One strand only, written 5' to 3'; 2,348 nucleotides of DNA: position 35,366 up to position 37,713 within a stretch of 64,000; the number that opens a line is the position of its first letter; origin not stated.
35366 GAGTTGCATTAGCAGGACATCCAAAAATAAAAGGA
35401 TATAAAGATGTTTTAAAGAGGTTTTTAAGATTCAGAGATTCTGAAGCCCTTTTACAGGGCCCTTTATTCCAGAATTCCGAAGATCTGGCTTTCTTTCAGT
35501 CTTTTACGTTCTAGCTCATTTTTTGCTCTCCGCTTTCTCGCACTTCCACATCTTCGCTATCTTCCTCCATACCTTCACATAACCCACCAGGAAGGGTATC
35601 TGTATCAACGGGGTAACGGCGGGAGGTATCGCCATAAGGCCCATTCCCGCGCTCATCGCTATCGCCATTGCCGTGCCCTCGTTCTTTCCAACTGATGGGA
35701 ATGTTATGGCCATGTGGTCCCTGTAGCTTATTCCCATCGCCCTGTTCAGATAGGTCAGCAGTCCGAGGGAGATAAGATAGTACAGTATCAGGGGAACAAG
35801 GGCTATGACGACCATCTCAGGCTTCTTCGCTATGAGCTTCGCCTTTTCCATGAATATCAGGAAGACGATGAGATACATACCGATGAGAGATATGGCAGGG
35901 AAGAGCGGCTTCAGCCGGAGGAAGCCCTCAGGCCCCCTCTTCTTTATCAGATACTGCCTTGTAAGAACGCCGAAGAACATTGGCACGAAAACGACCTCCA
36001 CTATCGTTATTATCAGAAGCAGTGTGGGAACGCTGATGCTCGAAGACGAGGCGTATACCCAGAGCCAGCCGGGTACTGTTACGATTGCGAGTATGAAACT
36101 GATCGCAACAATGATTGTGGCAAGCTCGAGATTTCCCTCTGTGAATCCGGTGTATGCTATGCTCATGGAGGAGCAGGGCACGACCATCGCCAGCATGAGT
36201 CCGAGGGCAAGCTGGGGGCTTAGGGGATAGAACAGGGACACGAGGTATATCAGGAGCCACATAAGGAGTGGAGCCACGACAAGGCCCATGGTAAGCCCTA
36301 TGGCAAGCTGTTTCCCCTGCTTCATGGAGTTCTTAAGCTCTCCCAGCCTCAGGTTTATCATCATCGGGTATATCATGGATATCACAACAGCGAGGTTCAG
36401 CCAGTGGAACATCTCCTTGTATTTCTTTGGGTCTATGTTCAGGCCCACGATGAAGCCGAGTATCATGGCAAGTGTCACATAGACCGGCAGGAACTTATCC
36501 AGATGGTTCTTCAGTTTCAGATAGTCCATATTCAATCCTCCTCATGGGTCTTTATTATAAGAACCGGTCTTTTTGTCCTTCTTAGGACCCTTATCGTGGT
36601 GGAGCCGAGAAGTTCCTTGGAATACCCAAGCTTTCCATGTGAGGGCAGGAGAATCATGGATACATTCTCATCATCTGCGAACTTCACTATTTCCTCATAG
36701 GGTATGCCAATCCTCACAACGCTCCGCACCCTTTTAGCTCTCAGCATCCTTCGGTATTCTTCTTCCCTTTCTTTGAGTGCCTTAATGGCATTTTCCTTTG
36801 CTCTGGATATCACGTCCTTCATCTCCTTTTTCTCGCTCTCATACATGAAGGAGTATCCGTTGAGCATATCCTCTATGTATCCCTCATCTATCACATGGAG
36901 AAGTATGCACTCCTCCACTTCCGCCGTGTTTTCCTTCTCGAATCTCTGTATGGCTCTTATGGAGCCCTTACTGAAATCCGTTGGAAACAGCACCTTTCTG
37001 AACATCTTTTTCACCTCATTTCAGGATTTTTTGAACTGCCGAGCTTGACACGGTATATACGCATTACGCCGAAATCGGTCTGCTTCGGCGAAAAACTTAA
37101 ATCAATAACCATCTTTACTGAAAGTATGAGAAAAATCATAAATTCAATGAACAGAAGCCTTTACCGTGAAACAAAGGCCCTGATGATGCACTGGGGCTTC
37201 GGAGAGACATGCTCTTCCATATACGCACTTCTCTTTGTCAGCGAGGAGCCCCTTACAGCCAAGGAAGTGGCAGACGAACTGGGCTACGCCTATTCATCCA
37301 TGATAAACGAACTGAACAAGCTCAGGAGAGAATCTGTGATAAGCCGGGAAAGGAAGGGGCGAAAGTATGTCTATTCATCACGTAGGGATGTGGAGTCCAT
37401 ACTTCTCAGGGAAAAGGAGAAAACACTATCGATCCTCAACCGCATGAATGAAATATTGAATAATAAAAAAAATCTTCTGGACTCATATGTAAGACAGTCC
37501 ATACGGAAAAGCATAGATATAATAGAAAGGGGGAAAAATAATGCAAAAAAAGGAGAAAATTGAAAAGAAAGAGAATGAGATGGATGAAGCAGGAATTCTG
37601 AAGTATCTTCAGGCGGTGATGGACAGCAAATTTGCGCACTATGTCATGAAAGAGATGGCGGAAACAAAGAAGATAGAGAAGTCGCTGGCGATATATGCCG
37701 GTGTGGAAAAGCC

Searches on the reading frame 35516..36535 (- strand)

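Call 3: search_protein_families(library=pfam, proteins=[window:35516-36535:-], max_evalue=0.01)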
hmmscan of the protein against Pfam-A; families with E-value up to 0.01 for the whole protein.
window:35516-36535:- (339 aa): 2 families
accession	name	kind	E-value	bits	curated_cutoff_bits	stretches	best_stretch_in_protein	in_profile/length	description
PF01758.21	SBF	-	7.7e-44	150.1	24.3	1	50-237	3-190/191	Sodium Bile acid symporter family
PF13593.11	SBF_like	-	2.3e-19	70.2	25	1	60-295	46-276/313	SBF-like CPA transporter family (DUF4137)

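Call 4: search_protein_families(library=ncbifam, proteins=[window:35516-36535:-], max_evalue=0.01)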
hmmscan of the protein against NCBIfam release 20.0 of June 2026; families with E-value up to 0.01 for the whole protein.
window:35516-36535:- (339 aa): 3 families
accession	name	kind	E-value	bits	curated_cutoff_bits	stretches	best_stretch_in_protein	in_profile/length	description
TIGR00832.1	acr3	equivalog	3.1e-33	115.5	282.8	1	11-322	3-326/327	ACR3 family arsenite efflux transporter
TIGR00841.1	bass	subfamily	1.9e-13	50.3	326.3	1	42-333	31-315/321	bile acid:sodium symporter family transporter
NF047939.1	PantTportPanS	equivalog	4.2e-11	43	400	1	34-253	21-226/299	ketopantoate/pantoate/pantothenate transporter PanS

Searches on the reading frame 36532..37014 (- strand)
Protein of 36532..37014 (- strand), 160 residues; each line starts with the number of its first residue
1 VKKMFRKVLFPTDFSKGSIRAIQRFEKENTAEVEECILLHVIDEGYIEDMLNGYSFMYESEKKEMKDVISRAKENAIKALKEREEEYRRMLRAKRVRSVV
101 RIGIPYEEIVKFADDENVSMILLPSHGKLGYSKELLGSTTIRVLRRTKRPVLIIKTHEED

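Call 3: search_protein_families(library=pfam, proteins=[window:36532-37014:-], max_evalue=0.01)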
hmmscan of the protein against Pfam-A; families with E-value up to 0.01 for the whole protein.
window:36532-37014:- (160 aa): 1 family
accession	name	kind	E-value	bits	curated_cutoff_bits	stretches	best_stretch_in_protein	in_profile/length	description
PF00582.32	Usp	-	9.7e-23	81.7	24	1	4-155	1-141/141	Universal stress protein family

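Call 4: search_protein_families(library=ncbifam, proteins=[window:36532-37014:-], max_evalue=0.01)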
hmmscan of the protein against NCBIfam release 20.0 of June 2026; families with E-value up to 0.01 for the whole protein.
window:36532-37014:- (160 aa): 3 families
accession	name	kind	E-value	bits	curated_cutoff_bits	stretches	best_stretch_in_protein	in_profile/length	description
NF011581.0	PRK15005.1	equivalog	1.1e-08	35.4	166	1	4-154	1-143/144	universal stress protein UspF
NF008380.0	PRK11175.1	equivalog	5.8e-06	25.5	227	1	66-158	210-303/313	universal stress protein UspE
NF012000.0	PRK15456.1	equivalog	0.0082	16.2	189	0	91-155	79-142/142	universal stress protein UspG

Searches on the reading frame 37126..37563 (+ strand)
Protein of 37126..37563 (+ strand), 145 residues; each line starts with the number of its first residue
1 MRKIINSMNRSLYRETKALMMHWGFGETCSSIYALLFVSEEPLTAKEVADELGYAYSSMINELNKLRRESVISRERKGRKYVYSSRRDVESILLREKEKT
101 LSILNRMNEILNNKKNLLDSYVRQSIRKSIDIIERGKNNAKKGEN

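Call 3: search_protein_families(library=pfam, proteins=[window:37126-37563:+], max_evalue=0.01)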
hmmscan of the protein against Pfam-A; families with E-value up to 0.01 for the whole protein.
window:37126-37563:+ (145 aa): 7 families
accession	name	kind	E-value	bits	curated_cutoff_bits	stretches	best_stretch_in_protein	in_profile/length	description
PF01978.25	TrmB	-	2.6e-05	24.4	25.6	1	22-84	3-63/68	Sugar-specific transcriptional regulator TrmB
PF03965.22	Penicillinase_R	-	0.00012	22.8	22.6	1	39-102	14-81/115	Penicillinase repressor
PF13545.12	HTH_Crp_2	-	0.00023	21.5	27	1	42-76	22-55/70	Crp-like helix-turn-helix domain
PF12840.13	HTH_20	-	0.0019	18.6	27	1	28-66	5-42/51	Helix-turn-helix domain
PF12802.13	MarR_2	-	0.0021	18.6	27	1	32-76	8-54/61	MarR family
PF21476.4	PF0610-like_N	-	0.0029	18.2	33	0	32-68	6-40/50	PF0610-like, N-terminal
PF08222.17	HTH_CodY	-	0.0043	17.1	27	1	41-80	3-42/61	CodY helix-turn-helix domain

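Call 4: search_protein_families(library=ncbifam, proteins=[window:37126-37563:+], max_evalue=0.01)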
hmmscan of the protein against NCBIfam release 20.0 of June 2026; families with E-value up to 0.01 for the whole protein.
window:37126-37563:+ (145 aa): 5 families
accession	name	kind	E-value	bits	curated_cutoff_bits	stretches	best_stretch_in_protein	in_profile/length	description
NF033788.1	HTH_metalloreg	subfamily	6.8e-06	25.8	55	1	34-86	18-69/77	metalloregulator ArsR/SmtB family transcription factor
NF040939.2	trans_reg_lrs14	equivalog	1.6e-05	24.8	90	1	16-86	10-86/103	Lrs14 family HTH-type transcriptional regulator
NF053606.1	Sta1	subfamily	2e-05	24.6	80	1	17-87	10-85/100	Sta1 family transcriptional regulator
NF033789.1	repress_SdpR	subfamily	0.00011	22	100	1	37-84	16-63/79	autorepressor SdpR family transcription factor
NF047500.1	choline_R_CudC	equivalog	0.00085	19.2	218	1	20-89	19-89/171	choline uptake/conversion transcriptional regulator CudC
